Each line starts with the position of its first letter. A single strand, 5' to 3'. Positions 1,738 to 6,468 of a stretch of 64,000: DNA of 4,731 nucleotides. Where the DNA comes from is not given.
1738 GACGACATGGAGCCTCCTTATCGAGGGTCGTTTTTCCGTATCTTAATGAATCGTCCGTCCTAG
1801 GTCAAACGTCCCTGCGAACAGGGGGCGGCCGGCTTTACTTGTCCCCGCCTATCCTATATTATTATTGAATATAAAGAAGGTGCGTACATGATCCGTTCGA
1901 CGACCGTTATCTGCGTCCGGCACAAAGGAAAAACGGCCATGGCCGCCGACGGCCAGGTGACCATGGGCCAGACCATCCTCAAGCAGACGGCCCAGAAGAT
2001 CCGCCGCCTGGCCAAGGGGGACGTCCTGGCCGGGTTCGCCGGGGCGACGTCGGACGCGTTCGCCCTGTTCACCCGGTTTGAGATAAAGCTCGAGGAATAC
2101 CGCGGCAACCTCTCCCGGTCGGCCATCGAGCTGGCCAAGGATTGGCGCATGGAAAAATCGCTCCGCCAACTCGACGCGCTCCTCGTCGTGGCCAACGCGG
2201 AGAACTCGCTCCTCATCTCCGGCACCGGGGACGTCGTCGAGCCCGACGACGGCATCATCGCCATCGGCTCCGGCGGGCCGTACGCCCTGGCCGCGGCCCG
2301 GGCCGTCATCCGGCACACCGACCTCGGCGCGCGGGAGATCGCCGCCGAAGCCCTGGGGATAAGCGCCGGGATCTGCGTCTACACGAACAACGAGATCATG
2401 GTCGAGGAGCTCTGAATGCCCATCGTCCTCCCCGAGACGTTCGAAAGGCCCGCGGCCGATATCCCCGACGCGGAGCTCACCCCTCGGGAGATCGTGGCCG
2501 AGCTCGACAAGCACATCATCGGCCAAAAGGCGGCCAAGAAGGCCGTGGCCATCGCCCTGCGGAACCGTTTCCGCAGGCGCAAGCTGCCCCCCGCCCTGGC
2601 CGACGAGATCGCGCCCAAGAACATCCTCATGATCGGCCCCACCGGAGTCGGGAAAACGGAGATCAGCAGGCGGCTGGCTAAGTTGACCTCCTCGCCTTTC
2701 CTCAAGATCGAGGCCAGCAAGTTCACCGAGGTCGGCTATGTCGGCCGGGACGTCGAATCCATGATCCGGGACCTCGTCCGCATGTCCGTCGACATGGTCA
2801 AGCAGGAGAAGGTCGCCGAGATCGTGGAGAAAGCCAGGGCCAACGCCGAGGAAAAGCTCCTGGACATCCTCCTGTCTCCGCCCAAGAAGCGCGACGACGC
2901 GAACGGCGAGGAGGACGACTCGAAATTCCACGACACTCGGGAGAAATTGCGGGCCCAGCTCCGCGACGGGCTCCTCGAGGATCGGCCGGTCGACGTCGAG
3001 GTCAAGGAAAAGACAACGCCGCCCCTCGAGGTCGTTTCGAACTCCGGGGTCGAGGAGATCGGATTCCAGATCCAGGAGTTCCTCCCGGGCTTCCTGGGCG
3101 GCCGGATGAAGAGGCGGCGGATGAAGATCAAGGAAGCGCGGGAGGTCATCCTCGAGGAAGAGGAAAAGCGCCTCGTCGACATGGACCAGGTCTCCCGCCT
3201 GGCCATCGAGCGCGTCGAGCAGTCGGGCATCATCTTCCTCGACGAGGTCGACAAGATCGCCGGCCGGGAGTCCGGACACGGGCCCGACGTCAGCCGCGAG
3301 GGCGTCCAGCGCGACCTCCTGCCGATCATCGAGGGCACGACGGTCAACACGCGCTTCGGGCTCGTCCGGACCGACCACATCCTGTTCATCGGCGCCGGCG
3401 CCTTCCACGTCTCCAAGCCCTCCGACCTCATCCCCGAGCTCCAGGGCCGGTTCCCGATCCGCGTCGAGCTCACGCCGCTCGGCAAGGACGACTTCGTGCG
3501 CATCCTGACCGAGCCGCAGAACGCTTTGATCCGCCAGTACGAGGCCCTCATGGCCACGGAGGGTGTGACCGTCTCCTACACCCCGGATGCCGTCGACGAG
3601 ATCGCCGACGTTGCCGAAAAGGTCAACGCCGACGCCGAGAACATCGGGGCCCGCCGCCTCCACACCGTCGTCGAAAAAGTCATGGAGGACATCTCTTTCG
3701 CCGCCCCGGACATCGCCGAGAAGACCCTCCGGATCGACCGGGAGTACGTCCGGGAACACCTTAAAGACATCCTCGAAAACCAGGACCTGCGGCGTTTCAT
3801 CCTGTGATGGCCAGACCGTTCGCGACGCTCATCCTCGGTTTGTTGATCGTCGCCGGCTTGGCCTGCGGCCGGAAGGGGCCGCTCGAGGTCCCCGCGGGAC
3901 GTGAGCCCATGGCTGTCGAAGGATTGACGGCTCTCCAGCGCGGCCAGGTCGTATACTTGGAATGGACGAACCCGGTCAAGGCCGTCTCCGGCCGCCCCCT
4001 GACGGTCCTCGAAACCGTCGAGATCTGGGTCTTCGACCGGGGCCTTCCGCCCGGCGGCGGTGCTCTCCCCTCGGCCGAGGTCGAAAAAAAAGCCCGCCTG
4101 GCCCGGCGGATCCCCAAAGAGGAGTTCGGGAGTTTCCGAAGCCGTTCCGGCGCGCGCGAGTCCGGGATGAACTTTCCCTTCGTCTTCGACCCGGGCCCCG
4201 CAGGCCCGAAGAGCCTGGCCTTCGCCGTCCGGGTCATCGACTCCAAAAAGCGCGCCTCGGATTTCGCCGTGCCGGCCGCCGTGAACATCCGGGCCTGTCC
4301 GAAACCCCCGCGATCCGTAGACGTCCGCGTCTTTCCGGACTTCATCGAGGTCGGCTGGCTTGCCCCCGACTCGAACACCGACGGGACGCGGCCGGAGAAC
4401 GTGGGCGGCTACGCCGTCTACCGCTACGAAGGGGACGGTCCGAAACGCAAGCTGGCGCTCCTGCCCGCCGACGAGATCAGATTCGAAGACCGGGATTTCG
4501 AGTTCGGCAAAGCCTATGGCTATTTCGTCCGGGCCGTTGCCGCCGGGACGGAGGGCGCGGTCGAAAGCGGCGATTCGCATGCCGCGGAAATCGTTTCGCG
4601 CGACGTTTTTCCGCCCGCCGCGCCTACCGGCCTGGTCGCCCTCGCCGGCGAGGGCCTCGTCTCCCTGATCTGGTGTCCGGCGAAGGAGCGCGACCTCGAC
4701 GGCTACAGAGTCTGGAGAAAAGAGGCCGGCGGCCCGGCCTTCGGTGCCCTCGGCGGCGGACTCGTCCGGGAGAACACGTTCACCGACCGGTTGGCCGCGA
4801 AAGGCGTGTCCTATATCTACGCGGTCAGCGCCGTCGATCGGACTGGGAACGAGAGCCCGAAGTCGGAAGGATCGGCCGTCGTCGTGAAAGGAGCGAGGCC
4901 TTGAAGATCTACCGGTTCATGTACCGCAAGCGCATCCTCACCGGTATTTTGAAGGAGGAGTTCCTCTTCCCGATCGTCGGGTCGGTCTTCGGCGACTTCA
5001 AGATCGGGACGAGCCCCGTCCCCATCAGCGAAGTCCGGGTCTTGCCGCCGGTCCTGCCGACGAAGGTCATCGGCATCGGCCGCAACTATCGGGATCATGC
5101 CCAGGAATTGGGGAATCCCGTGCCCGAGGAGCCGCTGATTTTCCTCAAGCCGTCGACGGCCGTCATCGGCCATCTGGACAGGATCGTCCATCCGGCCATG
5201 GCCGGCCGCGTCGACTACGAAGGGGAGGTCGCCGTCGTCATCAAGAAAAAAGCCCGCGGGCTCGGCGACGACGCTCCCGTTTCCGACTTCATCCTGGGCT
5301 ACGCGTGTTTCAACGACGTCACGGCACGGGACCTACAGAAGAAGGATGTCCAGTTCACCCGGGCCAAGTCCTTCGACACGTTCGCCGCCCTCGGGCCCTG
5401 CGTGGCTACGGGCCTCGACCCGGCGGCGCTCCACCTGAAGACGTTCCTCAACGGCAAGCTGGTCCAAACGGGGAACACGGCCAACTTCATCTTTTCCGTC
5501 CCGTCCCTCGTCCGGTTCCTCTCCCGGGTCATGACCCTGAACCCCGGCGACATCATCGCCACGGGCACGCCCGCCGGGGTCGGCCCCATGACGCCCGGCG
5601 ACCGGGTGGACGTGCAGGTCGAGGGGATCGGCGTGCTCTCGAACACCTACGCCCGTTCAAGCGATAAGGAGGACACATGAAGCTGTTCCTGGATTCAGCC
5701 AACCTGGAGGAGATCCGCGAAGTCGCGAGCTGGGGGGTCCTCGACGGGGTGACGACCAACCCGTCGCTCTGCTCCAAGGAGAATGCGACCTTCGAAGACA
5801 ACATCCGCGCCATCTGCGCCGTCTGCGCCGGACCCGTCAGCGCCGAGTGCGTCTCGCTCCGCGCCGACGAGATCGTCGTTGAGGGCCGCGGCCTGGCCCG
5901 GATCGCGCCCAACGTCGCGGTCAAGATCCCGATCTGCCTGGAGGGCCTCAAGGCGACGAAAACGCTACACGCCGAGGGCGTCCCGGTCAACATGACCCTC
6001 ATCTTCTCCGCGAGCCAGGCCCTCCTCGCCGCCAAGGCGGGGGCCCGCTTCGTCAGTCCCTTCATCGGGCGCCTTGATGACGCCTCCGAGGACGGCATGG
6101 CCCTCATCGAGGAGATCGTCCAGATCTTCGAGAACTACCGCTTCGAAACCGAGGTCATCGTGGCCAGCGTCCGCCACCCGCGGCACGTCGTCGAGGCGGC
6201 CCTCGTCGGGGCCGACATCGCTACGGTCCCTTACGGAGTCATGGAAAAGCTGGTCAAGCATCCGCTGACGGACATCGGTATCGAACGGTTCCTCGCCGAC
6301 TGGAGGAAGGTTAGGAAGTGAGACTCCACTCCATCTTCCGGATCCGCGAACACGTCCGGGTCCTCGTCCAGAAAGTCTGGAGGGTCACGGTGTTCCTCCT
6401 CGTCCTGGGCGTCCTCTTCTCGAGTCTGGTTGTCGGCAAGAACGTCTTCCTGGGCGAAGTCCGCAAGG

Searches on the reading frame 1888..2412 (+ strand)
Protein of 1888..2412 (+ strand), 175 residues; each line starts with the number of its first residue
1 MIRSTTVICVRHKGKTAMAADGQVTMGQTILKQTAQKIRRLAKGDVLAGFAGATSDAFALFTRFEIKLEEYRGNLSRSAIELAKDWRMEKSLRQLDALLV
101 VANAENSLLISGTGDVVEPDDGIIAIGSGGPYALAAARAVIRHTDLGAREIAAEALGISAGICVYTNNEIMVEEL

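Call 64: search_protein_families(library=pfam, proteins=[window:1888-2412:+], max_evalue=0.0001)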
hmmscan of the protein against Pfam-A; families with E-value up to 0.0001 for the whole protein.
window:1888-2412:+ (175 aa): 1 family
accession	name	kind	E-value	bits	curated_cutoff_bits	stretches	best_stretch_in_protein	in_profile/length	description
PF00227.31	Proteasome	-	2.6e-21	76.6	22.4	1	3-173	3-187/189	Proteasome subunit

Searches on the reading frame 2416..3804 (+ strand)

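Call 64: search_protein_families(library=pfam, proteins=[window:2416-3804:+], max_evalue=0.0001)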
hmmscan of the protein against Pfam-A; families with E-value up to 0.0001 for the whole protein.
window:2416-3804:+ (463 aa): 3 families
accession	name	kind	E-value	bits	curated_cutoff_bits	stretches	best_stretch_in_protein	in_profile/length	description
PF07724.20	AAA_2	-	5.1e-32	111.6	27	2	224-349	28-166/166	AAA domain (Cdc48 subfamily)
PF00004.35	AAA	-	6.6e-17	62.6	21.2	2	238-352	31-129/131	ATPase family associated with various cellular activities (AAA)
PF07728.20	AAA_5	-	5.7e-07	30.1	22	1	69-105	1-38/139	AAA domain (dynein-related subfamily)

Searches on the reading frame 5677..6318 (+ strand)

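Call 64: search_protein_families(library=pfam, proteins=[window:5677-6318:+], max_evalue=0.0001)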
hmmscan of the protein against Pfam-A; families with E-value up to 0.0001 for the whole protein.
window:5677-6318:+ (214 aa): 1 family
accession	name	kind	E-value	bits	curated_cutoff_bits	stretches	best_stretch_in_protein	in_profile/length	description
PF00923.25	TAL_FSA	-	1e-57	196.1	27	1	3-211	1-280/285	Transaldolase/Fructose-6-phosphate aldolase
